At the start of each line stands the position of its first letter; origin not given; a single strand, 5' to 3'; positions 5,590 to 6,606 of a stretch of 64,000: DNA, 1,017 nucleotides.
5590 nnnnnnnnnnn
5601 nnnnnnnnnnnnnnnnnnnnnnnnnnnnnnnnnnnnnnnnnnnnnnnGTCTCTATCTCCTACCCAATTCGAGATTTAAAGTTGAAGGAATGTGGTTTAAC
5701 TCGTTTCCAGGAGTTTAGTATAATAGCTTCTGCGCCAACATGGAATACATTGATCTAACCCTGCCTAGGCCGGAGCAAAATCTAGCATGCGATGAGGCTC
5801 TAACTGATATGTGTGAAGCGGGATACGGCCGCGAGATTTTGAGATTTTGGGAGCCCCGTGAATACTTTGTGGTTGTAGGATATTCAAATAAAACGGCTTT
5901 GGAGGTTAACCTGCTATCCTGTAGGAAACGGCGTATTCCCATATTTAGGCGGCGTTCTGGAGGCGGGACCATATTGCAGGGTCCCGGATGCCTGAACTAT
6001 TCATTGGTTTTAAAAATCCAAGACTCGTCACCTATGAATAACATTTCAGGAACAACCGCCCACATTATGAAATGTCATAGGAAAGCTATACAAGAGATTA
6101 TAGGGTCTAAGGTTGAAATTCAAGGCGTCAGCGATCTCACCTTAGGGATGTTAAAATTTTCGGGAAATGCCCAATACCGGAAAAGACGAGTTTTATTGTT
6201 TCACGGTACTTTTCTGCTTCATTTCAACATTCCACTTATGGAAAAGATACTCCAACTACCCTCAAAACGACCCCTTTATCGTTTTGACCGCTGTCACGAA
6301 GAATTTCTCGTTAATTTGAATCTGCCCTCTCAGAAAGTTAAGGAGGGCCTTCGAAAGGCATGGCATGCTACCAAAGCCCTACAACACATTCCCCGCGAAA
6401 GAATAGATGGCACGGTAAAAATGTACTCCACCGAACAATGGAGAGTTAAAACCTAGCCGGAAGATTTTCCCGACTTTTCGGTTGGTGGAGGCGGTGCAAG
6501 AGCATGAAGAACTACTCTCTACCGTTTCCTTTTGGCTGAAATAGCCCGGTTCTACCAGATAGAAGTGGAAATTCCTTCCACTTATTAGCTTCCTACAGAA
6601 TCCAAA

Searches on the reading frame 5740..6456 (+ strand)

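Call 11: search_protein_families(library=pfam, proteins=[window:5740-6456:+], max_evalue=0.00001)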
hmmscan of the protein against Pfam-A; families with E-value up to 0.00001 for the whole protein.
window:5740-6456:+ (238 aa): 2 families
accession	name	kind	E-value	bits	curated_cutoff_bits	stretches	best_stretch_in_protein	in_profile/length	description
PF21948.1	LplA-B_cat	-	1.4e-32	113.7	27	1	11-174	2-160/200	Lipoyl protein ligase A/B catalytic domain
PF03099.24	BPL_LplA_LipB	-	2e-09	37.9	21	1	52-163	10-133/133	Biotin/lipoate A/B protein ligase family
